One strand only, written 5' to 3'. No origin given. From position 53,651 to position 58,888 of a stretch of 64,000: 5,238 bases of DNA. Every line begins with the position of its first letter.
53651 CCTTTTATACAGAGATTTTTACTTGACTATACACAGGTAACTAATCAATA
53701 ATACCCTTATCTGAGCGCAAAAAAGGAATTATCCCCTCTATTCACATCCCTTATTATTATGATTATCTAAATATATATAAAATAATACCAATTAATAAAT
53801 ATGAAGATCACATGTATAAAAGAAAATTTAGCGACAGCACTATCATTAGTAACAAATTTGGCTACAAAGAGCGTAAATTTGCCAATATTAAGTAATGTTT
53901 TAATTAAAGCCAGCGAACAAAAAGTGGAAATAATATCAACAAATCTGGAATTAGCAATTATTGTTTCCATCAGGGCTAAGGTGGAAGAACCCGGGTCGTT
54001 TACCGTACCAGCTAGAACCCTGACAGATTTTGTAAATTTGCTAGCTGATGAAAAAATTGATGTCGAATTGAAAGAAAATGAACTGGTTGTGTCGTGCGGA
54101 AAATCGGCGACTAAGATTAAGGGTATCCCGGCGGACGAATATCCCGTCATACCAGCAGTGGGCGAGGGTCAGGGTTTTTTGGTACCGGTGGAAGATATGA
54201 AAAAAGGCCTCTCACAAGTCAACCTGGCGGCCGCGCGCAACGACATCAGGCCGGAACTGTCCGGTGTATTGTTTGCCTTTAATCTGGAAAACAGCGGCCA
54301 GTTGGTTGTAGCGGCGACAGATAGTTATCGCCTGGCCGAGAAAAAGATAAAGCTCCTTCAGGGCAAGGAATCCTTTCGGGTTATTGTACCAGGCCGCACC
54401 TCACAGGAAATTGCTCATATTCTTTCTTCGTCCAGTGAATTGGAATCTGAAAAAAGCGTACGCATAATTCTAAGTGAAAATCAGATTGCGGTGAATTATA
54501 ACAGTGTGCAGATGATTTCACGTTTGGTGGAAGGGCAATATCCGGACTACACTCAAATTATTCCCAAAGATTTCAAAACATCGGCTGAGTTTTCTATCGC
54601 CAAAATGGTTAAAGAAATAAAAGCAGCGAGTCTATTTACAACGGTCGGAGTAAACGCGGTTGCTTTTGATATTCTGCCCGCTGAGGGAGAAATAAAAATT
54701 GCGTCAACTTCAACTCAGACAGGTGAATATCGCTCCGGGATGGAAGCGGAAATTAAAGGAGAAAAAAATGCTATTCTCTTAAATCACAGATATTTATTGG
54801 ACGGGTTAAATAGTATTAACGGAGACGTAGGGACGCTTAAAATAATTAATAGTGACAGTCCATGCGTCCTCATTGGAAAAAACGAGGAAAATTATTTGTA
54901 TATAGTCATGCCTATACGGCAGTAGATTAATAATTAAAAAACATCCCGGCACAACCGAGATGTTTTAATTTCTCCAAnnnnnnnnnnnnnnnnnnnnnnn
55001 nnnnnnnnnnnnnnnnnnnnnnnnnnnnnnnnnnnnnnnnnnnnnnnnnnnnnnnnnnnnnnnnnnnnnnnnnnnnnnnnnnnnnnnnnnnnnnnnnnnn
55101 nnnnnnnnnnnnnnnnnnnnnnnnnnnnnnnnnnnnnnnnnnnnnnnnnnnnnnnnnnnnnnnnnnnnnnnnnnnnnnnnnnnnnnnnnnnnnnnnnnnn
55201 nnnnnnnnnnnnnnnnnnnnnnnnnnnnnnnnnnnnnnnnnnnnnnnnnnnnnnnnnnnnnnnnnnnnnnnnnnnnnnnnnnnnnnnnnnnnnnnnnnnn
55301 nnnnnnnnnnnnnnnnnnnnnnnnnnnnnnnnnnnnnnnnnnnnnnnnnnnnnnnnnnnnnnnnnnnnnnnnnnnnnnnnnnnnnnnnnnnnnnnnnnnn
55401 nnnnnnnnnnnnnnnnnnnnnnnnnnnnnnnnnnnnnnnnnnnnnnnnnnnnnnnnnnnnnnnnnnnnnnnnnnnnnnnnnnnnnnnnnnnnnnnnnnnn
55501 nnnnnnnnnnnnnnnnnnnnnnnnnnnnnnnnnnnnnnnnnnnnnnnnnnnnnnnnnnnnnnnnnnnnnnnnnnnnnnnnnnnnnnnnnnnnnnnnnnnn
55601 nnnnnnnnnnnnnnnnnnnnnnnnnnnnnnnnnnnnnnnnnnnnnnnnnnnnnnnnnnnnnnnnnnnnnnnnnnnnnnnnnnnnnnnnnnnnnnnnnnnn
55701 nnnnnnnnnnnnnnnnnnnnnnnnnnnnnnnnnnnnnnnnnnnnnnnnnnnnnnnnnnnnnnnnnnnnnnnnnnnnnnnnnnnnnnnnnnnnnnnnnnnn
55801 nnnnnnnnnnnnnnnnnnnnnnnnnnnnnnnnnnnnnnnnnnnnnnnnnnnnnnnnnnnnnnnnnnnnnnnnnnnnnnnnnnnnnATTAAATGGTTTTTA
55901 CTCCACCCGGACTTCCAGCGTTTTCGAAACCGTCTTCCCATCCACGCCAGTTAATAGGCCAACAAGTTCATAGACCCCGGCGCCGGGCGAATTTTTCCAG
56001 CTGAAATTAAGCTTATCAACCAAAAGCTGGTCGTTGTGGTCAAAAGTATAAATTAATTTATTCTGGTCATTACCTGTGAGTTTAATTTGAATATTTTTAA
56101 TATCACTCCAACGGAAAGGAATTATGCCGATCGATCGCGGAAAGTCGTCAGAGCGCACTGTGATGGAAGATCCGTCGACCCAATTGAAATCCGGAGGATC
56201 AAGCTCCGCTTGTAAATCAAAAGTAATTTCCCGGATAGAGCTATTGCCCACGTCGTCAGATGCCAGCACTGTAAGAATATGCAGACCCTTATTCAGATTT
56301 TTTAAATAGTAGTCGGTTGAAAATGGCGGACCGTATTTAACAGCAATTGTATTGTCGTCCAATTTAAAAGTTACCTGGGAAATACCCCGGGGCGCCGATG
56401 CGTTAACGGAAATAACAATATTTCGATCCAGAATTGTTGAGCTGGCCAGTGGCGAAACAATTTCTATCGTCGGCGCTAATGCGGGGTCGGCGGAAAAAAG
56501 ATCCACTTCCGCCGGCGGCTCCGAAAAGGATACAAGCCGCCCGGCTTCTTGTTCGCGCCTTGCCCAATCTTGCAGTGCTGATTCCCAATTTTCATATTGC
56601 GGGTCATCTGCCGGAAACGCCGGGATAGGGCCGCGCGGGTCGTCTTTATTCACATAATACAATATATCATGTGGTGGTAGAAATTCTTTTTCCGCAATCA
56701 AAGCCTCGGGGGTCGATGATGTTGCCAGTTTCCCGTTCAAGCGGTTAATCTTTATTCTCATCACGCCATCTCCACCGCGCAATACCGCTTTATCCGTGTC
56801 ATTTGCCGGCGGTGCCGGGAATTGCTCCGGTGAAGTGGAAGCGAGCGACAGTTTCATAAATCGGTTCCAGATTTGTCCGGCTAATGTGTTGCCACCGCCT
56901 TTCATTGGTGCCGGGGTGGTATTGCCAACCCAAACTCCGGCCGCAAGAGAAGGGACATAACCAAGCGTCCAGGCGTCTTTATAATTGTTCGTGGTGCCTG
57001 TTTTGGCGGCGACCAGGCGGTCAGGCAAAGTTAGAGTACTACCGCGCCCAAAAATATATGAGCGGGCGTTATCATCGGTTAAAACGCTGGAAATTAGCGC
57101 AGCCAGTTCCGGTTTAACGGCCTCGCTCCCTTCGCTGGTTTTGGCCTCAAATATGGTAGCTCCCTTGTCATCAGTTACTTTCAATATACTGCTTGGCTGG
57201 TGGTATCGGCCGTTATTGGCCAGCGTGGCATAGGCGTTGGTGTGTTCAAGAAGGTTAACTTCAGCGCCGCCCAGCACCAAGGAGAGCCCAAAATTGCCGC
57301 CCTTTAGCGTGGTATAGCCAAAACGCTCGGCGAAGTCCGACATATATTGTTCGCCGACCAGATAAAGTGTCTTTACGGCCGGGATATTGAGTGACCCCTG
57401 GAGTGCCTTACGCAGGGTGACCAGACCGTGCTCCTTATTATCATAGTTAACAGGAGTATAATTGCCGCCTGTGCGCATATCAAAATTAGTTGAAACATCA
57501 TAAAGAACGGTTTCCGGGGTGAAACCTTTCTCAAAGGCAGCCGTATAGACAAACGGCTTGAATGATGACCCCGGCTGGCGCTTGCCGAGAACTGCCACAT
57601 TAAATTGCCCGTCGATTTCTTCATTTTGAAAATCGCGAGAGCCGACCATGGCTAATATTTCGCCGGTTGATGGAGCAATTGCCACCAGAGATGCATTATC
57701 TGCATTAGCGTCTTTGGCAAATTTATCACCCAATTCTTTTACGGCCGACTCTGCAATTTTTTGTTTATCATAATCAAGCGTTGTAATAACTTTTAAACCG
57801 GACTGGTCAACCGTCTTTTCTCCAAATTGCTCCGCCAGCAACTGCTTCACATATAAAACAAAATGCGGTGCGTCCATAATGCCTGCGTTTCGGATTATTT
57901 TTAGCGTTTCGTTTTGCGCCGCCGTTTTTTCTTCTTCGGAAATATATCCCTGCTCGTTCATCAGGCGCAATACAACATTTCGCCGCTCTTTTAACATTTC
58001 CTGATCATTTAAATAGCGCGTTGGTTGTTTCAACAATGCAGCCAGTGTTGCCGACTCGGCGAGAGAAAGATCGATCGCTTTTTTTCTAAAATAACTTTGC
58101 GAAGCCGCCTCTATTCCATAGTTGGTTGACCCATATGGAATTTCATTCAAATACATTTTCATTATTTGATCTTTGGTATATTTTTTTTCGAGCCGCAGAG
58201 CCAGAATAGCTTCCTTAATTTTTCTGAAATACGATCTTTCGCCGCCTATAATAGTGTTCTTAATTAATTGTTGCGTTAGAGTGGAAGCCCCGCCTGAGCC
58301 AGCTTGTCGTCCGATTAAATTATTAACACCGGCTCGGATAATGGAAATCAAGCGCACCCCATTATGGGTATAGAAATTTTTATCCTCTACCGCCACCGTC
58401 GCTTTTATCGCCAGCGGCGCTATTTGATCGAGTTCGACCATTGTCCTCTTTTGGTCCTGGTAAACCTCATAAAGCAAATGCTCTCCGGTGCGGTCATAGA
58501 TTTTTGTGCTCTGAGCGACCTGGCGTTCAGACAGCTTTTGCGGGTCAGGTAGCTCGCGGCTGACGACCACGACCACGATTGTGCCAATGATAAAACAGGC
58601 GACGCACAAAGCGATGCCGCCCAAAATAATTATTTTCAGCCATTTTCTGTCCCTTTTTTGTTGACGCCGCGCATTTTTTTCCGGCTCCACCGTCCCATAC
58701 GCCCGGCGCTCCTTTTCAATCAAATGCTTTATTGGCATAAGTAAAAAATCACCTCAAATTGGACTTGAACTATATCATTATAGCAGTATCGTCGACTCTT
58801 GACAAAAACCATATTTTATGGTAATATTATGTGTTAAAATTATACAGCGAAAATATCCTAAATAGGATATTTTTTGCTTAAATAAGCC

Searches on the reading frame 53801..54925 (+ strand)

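Call 72: search_protein_families(library=pfam, max_evalue=0.001, proteins=[window:53801-54925:+])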
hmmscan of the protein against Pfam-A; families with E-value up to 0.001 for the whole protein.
window:53801-54925:+ (374 aa): 3 families
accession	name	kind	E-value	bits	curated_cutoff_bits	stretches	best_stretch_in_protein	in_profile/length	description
PF00712.24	DNA_pol3_beta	-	1e-30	106.8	24.4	1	1-118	1-120/120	DNA polymerase III beta subunit, N-terminal domain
PF02767.21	DNA_pol3_beta_2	-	1.7e-30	106.1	27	2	128-249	2-116/116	DNA polymerase III beta subunit, central domain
PF02768.20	DNA_pol3_beta_3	-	4e-16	59.4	27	1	252-373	2-121/121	DNA polymerase III beta subunit, C-terminal domain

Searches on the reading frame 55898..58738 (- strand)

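Call 72: search_protein_families(library=pfam, max_evalue=0.001, proteins=[window:55898-58738:-])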
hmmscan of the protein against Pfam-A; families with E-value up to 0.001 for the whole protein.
window:55898-58738:- (946 aa): 3 families
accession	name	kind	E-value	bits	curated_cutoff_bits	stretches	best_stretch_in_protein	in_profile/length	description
PF00912.28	Transgly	-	2.1e-58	197.1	27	1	88-260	4-177/178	Transglycosylase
PF00905.27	Transpeptidase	-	2.6e-30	106.1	22.1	1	350-629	2-299/299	Penicillin binding protein transpeptidase domain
PF17957.7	Big_7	-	8.9e-12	45.9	24.1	1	756-824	1-70/70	Bacterial Ig domain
